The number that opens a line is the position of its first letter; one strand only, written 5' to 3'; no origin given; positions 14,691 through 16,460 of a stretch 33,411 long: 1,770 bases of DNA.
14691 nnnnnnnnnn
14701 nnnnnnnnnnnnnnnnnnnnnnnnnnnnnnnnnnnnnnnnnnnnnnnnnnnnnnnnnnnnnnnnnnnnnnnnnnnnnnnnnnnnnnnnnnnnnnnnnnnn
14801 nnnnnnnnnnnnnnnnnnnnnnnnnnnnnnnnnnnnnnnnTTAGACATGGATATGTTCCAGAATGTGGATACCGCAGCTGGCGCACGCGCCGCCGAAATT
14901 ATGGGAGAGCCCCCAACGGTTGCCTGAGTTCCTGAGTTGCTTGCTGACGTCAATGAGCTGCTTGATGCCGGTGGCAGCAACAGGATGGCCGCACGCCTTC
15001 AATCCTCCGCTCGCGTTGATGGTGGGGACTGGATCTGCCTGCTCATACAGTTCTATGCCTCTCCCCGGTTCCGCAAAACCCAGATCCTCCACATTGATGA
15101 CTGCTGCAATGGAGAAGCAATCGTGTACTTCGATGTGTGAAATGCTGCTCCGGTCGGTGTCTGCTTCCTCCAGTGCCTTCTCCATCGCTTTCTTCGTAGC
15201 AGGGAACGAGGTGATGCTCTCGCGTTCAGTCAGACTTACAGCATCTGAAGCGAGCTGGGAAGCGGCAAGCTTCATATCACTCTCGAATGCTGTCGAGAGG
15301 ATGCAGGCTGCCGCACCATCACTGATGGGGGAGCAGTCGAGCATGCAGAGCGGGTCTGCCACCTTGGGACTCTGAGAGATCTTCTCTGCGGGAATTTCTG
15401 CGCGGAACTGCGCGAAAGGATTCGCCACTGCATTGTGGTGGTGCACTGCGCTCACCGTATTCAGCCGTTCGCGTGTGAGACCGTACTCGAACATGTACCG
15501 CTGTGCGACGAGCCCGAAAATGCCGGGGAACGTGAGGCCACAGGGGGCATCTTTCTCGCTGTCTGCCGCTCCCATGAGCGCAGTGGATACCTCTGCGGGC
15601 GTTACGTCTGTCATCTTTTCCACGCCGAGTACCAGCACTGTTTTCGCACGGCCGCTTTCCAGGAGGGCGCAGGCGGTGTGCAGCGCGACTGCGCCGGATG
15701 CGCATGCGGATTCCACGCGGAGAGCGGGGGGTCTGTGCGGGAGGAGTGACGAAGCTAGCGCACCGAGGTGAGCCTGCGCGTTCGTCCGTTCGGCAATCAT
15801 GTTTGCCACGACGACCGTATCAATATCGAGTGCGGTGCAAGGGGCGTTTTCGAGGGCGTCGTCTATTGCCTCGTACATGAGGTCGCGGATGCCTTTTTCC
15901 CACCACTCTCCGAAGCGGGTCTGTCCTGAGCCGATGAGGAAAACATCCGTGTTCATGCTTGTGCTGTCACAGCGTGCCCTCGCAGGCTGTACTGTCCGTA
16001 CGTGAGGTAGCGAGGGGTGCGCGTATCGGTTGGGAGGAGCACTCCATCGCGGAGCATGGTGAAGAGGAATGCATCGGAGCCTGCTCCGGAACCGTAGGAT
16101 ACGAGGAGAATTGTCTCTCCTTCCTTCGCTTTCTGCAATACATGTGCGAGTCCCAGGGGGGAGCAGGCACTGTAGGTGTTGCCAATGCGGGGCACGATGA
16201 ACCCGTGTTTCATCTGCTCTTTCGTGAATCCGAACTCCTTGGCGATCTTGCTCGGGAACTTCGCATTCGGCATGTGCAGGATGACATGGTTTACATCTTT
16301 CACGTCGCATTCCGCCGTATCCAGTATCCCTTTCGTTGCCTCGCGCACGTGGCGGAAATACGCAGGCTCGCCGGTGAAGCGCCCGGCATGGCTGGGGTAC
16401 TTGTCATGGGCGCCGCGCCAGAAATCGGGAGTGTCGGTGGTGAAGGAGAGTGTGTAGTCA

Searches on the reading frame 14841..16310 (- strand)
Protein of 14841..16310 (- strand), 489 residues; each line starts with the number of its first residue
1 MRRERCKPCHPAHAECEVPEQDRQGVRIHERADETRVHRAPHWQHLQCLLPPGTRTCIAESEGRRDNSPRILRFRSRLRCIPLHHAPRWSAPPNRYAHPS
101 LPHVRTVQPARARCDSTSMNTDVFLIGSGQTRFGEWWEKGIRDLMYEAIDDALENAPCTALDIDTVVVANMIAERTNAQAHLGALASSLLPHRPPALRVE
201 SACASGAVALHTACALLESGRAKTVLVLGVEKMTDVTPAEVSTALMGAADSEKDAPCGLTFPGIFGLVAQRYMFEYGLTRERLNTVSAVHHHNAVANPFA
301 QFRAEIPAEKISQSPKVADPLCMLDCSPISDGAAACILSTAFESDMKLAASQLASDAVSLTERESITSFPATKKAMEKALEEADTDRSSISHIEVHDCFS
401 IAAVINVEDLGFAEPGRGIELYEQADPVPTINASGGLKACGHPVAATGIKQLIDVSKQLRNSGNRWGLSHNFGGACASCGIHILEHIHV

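Call 52: search_protein_families(library=pfam, proteins=[window:14841-16310:-], max_evalue=0.001)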
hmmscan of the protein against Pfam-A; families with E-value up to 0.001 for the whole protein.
window:14841-16310:- (489 aa): 6 families
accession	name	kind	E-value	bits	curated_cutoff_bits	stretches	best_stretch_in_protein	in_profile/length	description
PF00108.29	Thiolase_N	-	1.6e-27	96.9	26.4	1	124-339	2-257/260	Thiolase, N-terminal domain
PF22691.2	Thiolase_C_1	-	1.7e-22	80.2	28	1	355-485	4-143/144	Thiolase C-terminal domain-like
PF02803.24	Thiolase_C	-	1.3e-10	41.4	27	1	373-472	25-110/123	Thiolase, C-terminal domain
PF08545.16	ACP_syn_III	-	2.7e-10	40.4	24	1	200-239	4-43/80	3-Oxoacyl-[acyl-carrier-protein (ACP)] synthase III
PF00109.32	ketoacyl-synt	-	4.2e-09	36.8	20.8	1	178-240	149-211/252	Beta-ketoacyl synthase, N-terminal domain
PF02801.28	Ketoacyl-synt_C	-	0.00072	20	20.8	0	369-397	24-52/119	Beta-ketoacyl synthase, C-terminal domain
